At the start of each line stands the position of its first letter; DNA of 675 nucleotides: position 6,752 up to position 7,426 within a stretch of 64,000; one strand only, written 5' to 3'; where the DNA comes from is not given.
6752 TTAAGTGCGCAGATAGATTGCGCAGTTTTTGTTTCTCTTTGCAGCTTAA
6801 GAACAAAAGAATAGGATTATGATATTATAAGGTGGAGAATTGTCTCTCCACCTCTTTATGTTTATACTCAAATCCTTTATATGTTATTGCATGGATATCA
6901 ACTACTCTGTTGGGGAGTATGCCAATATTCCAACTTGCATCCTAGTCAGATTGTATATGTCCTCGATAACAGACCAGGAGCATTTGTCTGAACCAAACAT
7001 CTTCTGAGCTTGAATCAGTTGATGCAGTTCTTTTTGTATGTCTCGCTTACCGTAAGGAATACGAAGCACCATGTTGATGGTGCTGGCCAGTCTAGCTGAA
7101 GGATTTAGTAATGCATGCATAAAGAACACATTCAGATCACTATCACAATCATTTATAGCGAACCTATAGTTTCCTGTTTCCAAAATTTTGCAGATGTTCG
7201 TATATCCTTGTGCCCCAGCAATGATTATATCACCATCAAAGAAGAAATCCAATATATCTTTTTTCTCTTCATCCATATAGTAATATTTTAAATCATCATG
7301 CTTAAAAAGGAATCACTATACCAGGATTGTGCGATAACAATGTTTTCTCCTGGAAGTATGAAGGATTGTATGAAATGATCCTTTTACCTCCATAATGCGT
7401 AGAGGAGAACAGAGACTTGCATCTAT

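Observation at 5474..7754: rtcB RNA ligase in a mobile element, preceded by two uncharacterised ORFs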

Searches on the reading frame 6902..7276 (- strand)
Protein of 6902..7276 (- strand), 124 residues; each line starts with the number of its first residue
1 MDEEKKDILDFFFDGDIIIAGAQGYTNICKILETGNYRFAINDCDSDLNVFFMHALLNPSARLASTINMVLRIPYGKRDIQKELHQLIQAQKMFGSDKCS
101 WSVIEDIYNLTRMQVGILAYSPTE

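Call 3: search_protein_families(library=pfam, proteins=[window:6902-7276:-], max_evalue=0.1)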
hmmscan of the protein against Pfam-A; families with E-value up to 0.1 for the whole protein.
window:6902-7276:- (124 aa): 0 families

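Call 5: search_protein_families(library=phrogs, proteins=[window:6902-7276:-], max_evalue=0.1)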
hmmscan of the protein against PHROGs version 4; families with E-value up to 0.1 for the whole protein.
window:6902-7276:- (124 aa): 0 families

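Call 6: search_protein_families(library=ncbifam, proteins=[window:6902-7276:-], max_evalue=0.1)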
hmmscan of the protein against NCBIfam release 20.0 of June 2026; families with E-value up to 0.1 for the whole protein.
window:6902-7276:- (124 aa): 1 family
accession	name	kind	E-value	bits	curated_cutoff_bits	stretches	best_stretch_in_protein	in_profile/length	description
TIGR03536.1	DapD_gpp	equivalog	0.024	13.5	518.45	1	42-93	12-63/341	2,3,4,5-tetrahydropyridine-2,6-dicarboxylate N-succinyltransferase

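Call 7: search_protein_families(library=padloc, proteins=[window:6902-7276:-], max_evalue=0.1)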
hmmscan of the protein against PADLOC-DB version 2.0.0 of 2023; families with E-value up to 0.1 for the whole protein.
window:6902-7276:- (124 aa): 0 families

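Call 10: search_dna_similar(query=window:6902-7276:-, collection=phages, mode=protein, max_evalue=0.01, max_rows=15)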
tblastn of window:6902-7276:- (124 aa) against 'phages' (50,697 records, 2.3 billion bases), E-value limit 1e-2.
No match.

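Call 12: find_homologous_proteins(query=window:6902-7276:-, max_evalue=0.001)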
Query window:6902-7276:- (124 aa): 226 proteins with E <= 0.001 among 228 candidates; the best 120 are listed.
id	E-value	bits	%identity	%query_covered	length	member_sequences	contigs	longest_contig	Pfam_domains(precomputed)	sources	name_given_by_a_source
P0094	8.0e-72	257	94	100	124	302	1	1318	-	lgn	-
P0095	1.1e-70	254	92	100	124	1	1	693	-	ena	-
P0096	1.5e-69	250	90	100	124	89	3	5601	-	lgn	-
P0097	1.6e-69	250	90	100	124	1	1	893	-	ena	-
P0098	2.2e-69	249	92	100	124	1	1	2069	-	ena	-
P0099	2.9e-69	249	91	100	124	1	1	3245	-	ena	-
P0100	4.8e-68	245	90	100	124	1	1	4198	-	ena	-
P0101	7.6e-68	244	89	100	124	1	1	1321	-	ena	-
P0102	1.8e-67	243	93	97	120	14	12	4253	-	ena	-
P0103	4.1e-67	242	90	97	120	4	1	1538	-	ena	-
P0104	4.1e-67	242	88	100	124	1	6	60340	-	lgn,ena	-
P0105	8.1e-67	241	86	100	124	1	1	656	-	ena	-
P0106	6.3e-66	238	89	96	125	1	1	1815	-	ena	-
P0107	8.5e-66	238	85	100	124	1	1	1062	-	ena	-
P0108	8.8e-66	238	90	96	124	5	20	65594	-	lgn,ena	-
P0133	8.3e-64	231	86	96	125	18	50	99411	-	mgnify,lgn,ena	mgnify:FL=1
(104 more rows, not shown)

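Call 16: find_encoding_contigs(protein=P0133, flank=10000, max_places=5)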
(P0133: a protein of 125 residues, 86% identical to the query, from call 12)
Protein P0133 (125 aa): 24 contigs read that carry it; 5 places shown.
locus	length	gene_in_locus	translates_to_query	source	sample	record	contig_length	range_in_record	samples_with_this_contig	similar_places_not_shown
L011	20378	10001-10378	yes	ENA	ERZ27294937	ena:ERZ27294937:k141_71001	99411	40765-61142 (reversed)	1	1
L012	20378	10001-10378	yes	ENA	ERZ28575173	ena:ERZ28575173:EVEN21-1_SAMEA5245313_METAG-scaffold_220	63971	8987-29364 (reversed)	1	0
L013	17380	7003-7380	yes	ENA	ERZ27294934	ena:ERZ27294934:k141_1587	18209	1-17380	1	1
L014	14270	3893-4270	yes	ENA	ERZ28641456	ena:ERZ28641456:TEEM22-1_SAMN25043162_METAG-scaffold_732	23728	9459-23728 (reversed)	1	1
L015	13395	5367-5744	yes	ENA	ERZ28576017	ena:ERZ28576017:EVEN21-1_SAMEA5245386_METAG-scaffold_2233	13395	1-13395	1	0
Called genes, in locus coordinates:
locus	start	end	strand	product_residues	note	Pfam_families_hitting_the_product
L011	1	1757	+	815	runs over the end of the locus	PF18818:MPTase-PolyVal, PF01624:MutS_I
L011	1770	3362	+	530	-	PF01832:Glucosaminidase, PF01551:Peptidase_M23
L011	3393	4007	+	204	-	PF00436:SSB (faint)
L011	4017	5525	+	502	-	PF08401:ArdcN, PF18818:MPTase-PolyVal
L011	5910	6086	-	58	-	-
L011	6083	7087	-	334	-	PF07804:HipA_C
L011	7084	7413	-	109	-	PF13657:Couple_hipA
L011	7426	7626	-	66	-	PF13443:HTH_26 (weak), PF12844:HTH_19, PF13560:HTH_31, PF01381:HTH_3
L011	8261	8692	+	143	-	-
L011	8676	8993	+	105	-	-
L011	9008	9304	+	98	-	-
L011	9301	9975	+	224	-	-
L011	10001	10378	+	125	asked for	-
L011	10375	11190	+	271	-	-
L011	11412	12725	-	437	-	PF00691:OmpA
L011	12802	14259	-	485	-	PF01076:Mob_Pre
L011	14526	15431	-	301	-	-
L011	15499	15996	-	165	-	-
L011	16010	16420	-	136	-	-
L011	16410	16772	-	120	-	-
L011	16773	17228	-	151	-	-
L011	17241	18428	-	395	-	-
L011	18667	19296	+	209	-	-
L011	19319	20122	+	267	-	PF05728:UPF0227, PF12697:Abhydrolase_6 (weak), PF07866:DUF1653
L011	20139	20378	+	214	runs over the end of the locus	PF00702:Hydrolase, PF13419:HAD_2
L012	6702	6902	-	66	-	PF13443:HTH_26 (weak), PF12844:HTH_19, PF13560:HTH_31, PF01381:HTH_3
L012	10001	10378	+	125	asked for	-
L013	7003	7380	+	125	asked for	-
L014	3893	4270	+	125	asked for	-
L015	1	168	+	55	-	?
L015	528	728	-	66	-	-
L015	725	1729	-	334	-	PF07804:HipA_C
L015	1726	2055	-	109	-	PF13657:Couple_hipA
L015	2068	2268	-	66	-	PF13443:HTH_26 (weak), PF12844:HTH_19, PF13560:HTH_31, PF01381:HTH_3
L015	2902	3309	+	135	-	-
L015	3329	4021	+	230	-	PF03167:UDG (faint)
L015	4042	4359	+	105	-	-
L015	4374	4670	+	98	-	-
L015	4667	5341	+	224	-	-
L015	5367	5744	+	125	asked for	-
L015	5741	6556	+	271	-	-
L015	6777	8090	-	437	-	PF00691:OmpA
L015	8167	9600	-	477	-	PF01076:Mob_Pre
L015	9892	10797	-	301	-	-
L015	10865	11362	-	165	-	-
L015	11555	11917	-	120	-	-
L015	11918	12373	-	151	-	-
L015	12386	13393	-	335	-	?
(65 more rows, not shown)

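Call 27: find_related_loci(query=A2, collection=genome_contigs, flank=10000)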
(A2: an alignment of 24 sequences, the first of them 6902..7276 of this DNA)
Query A2 (124 aa) in genome_contigs; peptide patterns used: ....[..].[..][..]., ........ (x = any residue, [..] = any of these).
59 stretches matched a pattern; 2 encode a relative of the query (tblastn E <= 1e-3); 2 distinct loci.
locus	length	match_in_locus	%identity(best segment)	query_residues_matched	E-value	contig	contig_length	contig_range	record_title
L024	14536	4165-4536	85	1-124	4e-72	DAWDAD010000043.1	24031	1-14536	MAG TPA_asm: Prevotella sp. isolate gSpreadC_ID_2545 NODE_193_length_24031_cov_80.510093, whole genome shotgun sequence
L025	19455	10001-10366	70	3-124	2e-57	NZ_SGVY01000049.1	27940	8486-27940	Segatella hominis strain BCRC 81118 Scaffold48_1, whole genome shotgun sequence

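Call 30: search_protein_families(library=pfam, proteins=[L025:11000-12907:+, L025:12904-15288:+, L025:9517-9975:+, L024:1743-2423:+, L024:2428-3210:+, L024:5450-6535:-, L024:7352-9292:-], max_evalue=0.01)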
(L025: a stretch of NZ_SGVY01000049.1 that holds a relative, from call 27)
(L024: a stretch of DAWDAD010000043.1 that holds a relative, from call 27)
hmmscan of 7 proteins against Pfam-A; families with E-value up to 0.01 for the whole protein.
L025:11000-12907:+ (635 aa): 2 families
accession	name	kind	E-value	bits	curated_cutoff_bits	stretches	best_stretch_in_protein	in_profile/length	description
PF03235.19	GmrSD_N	-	1e-20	75.1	33.2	1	38-236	10-198/199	GmrSD restriction endonuclease, N-terminal domain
PF07510.16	GmrSD_C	-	0.0019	18.5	23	1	479-575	51-108/138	GmrSD restriction endonucleases, C-terminal domain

L025:12904-15288:+ (794 aa): 1 family
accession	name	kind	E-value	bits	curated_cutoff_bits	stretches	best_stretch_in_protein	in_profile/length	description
PF03235.19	GmrSD_N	-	4.9e-25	89.3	33.2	1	8-258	1-198/199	GmrSD restriction endonuclease, N-terminal domain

L025:9517-9975:+ (152 aa): 0 families

L024:1743-2423:+ (226 aa): 0 families

L024:2428-3210:+ (260 aa): 0 families

L024:5450-6535:- (361 aa): 2 families
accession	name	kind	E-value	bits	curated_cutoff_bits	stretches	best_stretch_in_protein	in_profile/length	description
PF25164.1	CoiA_N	-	9.6e-07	28.7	26.3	1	27-61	15-49/50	Competence protein CoiA, N-terminal domain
PF25165.1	DUF7828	-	0.00081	19.5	25.7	1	8-55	6-54/87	Domain of unknown function (DUF7828)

L024:7352-9292:- (646 aa): 5 families
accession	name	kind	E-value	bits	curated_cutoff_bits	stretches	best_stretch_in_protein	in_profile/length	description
PF13306.12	LRR_5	-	5.8e-69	230.3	27.7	3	384-506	7-126/127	BspA type Leucine rich repeat region (6 copies)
PF00069.31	Pkinase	-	1.4e-13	51.3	31.7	1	56-241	9-189/263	Protein kinase domain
PF13855.12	LRR_8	-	2.4e-10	40.4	27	0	467-510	11-55/61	Leucine rich repeat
PF03109.22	ABC1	-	0.00036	20.2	22.9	1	128-195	144-211/244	ABC1 atypical kinase-like domain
PF01636.29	APH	-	0.00046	20.4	23.2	0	166-196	162-195/239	Phosphotransferase enzyme family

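Call 31: search_protein_families(library=phrogs, proteins=[L011:10375-11190:+, L011:8261-8692:+], max_evalue=0.01)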
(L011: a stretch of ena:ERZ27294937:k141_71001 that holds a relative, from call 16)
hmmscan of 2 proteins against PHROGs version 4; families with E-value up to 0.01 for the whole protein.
L011:10375-11190:+ (271 aa): 0 families

L011:8261-8692:+ (143 aa): 0 families

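Call 32: predict_structure(alignment_id=A2)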
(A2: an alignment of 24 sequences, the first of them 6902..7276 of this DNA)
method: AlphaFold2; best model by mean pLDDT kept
length: 124 residues; sequences in the alignment: 24
mean_pLDDT: 40.1   pTM: 0.29
mean pLDDT of the five models: 40.1, 39.5, 38.4, 38.2, 37.8
residues with pLDDT >= 90: 0; 70-90: 0; 50-70: 4; < 50: 120
segments of 3 or more residues with pLDDT < 50: 1-83, 85-87, 89-104, 106-108, 110-124
pLDDT, mean of each block of 10 residues (from residue 1): 45 37 38 38 41 41 34 44 47 38 48 35 33
secondary structure, 60 per line:
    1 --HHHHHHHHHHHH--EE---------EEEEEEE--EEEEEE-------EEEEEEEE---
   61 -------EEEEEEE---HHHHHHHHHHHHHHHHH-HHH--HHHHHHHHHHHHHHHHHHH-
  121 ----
elements in order: H3-14 E28-34 E37-42 E50-57 E68-74 H78-94 H101-119

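Call 83: search_solved_structures(query=A2, max_evalue=5)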
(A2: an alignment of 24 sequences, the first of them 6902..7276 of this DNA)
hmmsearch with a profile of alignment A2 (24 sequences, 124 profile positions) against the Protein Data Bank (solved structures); distinct sequences matched with E-value up to 5: 1.
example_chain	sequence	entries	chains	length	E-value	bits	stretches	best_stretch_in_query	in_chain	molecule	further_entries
5tpt_A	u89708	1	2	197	0.59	13.6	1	51-91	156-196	Amyloid-like protein 2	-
